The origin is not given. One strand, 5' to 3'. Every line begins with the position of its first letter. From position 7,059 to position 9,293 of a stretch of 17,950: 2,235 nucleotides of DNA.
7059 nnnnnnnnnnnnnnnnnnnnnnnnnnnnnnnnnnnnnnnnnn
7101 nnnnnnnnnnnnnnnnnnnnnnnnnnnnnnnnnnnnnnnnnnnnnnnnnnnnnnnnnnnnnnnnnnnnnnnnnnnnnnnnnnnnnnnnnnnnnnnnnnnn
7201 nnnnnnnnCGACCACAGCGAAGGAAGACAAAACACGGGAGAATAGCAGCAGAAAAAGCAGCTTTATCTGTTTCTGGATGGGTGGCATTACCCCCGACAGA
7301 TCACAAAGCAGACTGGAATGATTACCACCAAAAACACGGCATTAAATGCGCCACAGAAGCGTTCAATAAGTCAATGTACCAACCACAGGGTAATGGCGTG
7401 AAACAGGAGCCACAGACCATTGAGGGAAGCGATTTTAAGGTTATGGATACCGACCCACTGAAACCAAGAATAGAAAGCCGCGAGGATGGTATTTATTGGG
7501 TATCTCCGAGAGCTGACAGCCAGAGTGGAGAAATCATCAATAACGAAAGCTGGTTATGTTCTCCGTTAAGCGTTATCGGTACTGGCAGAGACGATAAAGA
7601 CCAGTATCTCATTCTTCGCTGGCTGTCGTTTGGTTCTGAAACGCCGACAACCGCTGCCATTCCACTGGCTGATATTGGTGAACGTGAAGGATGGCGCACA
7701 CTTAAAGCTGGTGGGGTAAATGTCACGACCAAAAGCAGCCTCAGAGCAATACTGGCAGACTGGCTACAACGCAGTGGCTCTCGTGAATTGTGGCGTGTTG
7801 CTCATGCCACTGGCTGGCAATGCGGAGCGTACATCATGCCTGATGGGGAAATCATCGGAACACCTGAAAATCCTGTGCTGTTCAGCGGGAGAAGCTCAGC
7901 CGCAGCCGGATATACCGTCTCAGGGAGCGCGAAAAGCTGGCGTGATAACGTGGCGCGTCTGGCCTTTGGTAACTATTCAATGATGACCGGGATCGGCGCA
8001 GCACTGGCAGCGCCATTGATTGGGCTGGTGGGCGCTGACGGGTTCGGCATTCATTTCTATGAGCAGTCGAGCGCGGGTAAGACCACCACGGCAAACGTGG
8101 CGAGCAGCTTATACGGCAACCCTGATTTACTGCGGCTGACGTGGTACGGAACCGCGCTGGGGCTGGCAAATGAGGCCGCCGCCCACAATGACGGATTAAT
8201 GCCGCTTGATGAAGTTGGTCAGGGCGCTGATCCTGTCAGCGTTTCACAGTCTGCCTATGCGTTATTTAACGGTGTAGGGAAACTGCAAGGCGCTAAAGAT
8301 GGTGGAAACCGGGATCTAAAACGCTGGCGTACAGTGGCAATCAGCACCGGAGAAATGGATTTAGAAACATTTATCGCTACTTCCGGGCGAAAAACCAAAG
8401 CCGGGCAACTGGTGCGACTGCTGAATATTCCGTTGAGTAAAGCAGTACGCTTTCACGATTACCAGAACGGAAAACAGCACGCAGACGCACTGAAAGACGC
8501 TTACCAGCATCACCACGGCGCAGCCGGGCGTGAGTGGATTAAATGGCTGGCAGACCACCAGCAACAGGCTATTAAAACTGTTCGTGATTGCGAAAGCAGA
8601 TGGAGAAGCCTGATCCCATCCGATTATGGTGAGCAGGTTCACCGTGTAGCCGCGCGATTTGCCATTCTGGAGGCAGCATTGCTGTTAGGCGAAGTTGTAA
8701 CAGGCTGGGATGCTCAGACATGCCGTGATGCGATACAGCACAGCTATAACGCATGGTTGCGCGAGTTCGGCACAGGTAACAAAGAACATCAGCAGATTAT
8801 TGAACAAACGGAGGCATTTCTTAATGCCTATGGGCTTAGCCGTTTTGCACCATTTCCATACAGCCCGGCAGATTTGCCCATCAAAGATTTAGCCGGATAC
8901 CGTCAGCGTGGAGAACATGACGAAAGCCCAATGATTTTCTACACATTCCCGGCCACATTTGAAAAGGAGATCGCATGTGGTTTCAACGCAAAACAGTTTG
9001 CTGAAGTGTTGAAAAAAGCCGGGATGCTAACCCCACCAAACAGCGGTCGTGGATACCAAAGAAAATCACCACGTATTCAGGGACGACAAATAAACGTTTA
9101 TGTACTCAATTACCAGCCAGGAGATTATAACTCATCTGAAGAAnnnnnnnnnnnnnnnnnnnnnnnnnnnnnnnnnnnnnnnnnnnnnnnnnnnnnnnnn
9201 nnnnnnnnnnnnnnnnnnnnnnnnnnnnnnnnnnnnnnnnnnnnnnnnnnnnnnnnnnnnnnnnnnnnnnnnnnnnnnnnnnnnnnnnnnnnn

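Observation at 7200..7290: Primase and helicase appear to be one gene split by a frameshift inside the Toprim domain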

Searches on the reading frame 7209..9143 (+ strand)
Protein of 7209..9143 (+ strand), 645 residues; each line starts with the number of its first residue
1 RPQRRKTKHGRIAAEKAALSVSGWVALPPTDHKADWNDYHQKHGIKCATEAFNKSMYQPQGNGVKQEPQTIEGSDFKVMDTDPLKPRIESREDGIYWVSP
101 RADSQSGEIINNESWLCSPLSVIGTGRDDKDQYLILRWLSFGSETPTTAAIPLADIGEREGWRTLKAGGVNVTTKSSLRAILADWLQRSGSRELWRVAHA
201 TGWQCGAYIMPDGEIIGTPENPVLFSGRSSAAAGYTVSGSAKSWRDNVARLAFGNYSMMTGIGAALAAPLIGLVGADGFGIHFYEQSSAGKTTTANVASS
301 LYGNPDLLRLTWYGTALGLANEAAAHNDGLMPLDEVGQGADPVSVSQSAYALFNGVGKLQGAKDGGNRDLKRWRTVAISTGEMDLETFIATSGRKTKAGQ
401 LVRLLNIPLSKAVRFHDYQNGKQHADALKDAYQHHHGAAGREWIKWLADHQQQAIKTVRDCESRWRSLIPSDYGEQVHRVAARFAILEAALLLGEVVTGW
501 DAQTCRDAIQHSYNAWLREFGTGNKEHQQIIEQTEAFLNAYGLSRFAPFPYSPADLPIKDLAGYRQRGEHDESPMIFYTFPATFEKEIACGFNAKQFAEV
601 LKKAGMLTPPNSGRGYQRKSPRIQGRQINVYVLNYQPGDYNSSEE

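Call 7: search_protein_families(library=pfam, proteins=[window:7209-9143:+], max_evalue=0.01)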
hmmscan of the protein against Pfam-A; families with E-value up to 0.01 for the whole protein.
window:7209-9143:+ (645 aa): 1 family
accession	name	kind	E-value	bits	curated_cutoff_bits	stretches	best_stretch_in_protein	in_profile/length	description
PF06048.17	DUF927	-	1.7e-47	162.9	22.6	1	92-370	5-282/284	Domain of unknown function (DUF927)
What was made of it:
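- On Enterobacterial Zn-ribbon/Toprim/DUF927 primase-helicase (WP_001244106.1 group): Call 7: E 1.7e-47, profile positions 5-282 of 284.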

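Call 16: search_protein_families(library=ncbifam, proteins=[window:7281-9143:+], max_evalue=0.01)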
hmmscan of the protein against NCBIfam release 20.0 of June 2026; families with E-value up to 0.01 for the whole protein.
window:7281-9143:+ (621 aa): 1 family
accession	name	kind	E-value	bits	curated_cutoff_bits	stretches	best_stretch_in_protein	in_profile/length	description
NF047345.1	SCCmet_Cch1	equivalog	4.1e-10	38.8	700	1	258-473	190-397/542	cassette chromosome replicative helicase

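Call 19: find_encoding_contigs(protein=window:7281-9143:+, flank=3000, max_places=10)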
Protein seq(621 aa) (621 aa): no gene with exactly this product is on record in the collection.
